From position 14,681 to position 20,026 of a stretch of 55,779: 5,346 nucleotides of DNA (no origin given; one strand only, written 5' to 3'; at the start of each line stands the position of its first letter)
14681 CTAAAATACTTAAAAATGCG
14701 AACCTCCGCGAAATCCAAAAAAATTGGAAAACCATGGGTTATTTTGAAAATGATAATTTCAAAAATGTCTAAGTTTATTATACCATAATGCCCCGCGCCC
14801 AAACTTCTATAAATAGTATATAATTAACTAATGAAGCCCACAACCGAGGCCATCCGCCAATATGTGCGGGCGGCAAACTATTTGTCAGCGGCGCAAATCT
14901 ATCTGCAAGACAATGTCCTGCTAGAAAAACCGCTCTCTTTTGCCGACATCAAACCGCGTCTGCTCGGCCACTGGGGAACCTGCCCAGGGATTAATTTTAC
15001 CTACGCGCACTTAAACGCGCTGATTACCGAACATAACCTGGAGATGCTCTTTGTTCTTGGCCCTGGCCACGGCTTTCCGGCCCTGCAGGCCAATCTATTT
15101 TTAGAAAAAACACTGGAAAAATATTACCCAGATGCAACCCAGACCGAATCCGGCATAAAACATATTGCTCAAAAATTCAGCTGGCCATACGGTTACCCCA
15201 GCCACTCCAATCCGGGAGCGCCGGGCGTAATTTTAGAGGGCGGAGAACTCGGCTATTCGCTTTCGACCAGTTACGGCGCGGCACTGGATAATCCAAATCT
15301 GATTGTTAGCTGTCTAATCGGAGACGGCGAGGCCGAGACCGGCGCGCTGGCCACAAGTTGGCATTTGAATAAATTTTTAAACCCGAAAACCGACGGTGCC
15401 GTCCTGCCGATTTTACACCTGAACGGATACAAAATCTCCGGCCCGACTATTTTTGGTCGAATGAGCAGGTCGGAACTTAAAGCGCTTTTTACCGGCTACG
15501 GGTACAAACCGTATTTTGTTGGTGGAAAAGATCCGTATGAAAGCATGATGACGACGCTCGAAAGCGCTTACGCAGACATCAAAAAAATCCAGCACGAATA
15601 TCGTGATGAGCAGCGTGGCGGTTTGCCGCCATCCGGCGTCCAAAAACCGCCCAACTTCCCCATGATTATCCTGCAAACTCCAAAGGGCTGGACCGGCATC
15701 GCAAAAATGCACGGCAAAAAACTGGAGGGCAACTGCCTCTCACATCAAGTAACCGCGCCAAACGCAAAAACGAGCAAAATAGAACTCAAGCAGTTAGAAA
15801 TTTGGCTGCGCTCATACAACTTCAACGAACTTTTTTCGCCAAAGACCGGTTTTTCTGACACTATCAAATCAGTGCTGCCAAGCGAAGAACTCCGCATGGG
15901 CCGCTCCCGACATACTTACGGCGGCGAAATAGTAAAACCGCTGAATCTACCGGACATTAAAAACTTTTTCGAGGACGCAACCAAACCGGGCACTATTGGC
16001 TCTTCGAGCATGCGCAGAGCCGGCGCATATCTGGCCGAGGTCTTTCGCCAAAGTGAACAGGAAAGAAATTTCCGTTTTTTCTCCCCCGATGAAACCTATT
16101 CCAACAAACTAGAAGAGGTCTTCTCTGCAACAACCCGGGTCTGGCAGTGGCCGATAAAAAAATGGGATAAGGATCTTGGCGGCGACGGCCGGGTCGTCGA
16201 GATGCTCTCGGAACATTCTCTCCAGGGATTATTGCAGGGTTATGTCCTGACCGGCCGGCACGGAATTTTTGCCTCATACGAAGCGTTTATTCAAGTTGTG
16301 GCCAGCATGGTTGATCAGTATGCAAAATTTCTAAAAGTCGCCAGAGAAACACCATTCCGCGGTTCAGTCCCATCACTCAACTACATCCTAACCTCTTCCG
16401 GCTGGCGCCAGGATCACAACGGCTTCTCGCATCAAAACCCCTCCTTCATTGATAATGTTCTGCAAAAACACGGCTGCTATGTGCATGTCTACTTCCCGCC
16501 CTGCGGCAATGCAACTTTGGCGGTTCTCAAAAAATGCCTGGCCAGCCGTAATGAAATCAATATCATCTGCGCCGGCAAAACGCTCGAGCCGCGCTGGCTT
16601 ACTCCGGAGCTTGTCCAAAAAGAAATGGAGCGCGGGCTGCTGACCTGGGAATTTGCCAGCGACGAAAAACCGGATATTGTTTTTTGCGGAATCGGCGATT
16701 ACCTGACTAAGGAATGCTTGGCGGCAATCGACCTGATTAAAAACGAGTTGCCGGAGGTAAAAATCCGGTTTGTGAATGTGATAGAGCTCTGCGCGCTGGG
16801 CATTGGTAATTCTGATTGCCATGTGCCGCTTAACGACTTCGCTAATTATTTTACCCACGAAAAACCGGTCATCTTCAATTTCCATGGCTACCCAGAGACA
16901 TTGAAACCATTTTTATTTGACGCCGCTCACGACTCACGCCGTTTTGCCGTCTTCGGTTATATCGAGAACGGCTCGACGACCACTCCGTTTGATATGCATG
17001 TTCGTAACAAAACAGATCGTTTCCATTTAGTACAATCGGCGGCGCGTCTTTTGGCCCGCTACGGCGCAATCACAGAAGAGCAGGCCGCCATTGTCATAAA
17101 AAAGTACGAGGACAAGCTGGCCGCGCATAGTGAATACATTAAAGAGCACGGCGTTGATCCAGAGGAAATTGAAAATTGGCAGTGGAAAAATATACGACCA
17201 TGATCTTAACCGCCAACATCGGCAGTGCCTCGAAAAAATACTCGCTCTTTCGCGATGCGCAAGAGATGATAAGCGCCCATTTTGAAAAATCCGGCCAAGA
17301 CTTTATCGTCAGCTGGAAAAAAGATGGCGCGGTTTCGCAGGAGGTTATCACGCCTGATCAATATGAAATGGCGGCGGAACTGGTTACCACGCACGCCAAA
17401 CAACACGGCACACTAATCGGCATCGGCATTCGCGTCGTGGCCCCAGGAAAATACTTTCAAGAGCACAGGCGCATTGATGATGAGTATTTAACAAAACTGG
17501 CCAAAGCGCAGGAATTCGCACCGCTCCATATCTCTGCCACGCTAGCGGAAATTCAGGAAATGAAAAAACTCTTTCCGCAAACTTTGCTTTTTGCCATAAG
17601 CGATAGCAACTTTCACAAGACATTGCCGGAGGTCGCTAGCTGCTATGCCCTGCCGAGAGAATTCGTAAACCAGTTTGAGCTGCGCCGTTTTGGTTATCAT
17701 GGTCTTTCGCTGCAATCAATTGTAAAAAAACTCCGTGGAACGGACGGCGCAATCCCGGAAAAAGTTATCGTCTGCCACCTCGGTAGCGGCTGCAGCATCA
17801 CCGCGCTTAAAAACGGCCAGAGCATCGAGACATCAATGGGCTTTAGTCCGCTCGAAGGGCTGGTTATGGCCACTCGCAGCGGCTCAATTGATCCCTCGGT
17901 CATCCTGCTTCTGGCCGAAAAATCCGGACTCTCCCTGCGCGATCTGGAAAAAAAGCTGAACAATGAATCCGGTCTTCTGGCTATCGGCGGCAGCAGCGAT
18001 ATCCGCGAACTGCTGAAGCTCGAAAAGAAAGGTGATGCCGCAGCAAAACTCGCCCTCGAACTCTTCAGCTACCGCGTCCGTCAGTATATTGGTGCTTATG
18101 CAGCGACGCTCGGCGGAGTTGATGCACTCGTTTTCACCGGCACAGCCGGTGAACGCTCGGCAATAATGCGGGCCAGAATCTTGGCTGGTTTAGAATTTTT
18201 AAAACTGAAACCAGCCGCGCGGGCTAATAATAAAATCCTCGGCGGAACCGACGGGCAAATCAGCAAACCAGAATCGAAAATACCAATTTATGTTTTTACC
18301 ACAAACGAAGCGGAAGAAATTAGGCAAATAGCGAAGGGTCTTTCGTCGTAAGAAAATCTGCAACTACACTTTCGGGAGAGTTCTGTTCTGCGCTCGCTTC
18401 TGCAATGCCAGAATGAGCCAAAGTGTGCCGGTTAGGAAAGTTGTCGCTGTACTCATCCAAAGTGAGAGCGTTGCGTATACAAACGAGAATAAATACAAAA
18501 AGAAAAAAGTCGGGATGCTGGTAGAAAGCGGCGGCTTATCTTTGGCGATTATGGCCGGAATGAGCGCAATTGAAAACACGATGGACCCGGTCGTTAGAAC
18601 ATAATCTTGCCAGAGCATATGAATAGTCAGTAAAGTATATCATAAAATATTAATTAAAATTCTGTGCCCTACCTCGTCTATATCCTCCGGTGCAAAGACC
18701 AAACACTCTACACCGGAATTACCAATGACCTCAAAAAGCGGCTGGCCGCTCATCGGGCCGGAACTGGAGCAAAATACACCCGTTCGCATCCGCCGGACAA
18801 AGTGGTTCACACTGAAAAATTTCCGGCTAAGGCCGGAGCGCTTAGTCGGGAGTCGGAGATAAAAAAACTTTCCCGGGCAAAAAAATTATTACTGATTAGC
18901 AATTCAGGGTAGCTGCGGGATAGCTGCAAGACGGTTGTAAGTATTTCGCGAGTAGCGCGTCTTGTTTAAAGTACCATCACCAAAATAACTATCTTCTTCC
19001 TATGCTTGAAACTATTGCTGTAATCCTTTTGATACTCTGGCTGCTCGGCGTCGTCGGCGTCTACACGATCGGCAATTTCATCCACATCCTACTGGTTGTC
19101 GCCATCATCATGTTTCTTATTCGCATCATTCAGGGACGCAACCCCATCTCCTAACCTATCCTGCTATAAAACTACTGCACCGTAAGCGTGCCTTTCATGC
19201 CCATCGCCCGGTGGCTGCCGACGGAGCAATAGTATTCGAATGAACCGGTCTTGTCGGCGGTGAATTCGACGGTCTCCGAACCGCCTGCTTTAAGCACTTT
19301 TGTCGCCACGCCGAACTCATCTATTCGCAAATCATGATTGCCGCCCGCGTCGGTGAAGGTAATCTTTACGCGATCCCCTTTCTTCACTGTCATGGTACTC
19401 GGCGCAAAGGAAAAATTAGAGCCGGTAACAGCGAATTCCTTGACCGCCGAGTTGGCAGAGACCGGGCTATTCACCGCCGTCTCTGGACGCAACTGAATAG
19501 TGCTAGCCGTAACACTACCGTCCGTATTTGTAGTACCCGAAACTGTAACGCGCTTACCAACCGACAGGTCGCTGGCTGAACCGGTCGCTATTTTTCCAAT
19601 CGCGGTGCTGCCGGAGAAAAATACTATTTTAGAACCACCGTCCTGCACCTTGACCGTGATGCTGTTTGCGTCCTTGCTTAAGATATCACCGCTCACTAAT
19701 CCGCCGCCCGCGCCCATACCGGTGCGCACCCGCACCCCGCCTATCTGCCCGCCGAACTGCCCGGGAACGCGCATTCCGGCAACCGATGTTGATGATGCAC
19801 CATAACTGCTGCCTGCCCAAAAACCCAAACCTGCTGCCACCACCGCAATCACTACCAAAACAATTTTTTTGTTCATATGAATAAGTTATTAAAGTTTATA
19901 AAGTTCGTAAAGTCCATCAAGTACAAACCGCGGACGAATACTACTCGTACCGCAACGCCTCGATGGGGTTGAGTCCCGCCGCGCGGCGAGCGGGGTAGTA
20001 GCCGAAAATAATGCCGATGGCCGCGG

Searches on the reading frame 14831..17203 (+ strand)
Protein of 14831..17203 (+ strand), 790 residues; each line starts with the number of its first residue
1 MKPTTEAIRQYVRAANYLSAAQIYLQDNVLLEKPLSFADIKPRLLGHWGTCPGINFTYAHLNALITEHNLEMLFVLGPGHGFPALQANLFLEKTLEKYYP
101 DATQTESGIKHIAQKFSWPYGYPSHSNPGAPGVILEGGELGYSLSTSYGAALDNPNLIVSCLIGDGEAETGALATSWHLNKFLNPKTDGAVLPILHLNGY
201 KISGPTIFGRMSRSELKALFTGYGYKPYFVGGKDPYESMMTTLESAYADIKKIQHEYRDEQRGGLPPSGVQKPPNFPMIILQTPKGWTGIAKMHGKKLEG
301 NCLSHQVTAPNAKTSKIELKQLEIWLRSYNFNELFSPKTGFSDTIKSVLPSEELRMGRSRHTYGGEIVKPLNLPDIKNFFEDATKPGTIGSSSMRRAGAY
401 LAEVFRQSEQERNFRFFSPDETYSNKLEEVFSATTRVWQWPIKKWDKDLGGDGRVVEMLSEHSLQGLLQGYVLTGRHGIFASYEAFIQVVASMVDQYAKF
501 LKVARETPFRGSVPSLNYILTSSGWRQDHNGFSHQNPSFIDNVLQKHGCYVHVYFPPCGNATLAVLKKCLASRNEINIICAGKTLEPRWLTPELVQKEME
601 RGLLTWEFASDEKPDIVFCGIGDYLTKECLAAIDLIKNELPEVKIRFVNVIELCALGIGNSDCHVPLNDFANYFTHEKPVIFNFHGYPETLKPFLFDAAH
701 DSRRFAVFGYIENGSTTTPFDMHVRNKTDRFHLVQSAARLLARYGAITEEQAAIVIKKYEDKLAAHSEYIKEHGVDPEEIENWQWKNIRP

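Call 13: search_protein_families(library=pfam, proteins=[window:14831-17203:+], max_evalue=0.00001)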
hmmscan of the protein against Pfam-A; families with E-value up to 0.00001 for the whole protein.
window:14831-17203:+ (790 aa): 3 families
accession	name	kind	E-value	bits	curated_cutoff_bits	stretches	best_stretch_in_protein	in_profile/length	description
PF09364.15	XFP_N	-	8.3e-133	443.1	23.7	1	6-366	8-363/364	XFP N-terminal domain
PF03894.20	XFP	-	5.3e-72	241.7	22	1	397-572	3-177/177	D-xylulose 5-phosphate/D-fructose 6-phosphate phosphoketolase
PF09363.15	XFP_C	-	4.8e-60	202.9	23.4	1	583-785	1-202/202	XFP C-terminal domain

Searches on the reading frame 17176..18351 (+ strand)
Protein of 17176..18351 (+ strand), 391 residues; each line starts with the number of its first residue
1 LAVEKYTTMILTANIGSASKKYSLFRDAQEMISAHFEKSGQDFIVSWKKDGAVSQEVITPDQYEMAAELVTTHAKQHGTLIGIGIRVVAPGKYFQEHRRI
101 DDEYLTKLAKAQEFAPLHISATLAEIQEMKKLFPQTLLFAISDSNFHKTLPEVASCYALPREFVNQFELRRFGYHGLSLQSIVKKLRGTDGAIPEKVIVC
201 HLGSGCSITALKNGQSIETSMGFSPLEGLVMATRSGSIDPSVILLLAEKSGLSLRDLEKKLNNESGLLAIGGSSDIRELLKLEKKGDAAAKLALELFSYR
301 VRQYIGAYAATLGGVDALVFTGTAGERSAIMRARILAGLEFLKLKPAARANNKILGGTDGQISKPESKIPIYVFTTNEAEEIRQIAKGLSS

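Call 13: search_protein_families(library=pfam, proteins=[window:17176-18351:+], max_evalue=0.00001)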
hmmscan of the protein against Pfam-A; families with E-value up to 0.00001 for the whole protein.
window:17176-18351:+ (391 aa): 1 family
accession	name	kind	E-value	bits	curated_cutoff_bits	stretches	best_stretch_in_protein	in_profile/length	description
PF00871.23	Acetate_kinase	-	3.2e-93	312.9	22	1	10-382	2-390/392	Acetokinase family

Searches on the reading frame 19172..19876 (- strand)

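Call 86: search_protein_families(library=pfam, proteins=[window:19172-19876:-], max_evalue=0.001)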
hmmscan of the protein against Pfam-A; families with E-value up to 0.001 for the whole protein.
window:19172-19876:- (234 aa): 5 families
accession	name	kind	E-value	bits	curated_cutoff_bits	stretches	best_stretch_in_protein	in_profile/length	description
PF13473.12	Cupredoxin_1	-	3.5e-11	43.5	27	1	140-233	15-104/104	Cupredoxin-like domain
PF00127.26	Copper-bind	-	2.4e-10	41.1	21.2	1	150-234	7-99/99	Copper binding proteins, plastocyanin/azurin family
PF18914.6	DUF5666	-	3e-06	27.8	27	1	63-127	2-59/60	Domain of unknown function (DUF5666)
PF07731.20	Cu-oxidase_2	-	0.0001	22.5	20.4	0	195-233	95-133/137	Multicopper oxidase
PF07732.21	Cu-oxidase_3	-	0.00012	22.5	21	0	189-233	69-114/119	Multicopper oxidase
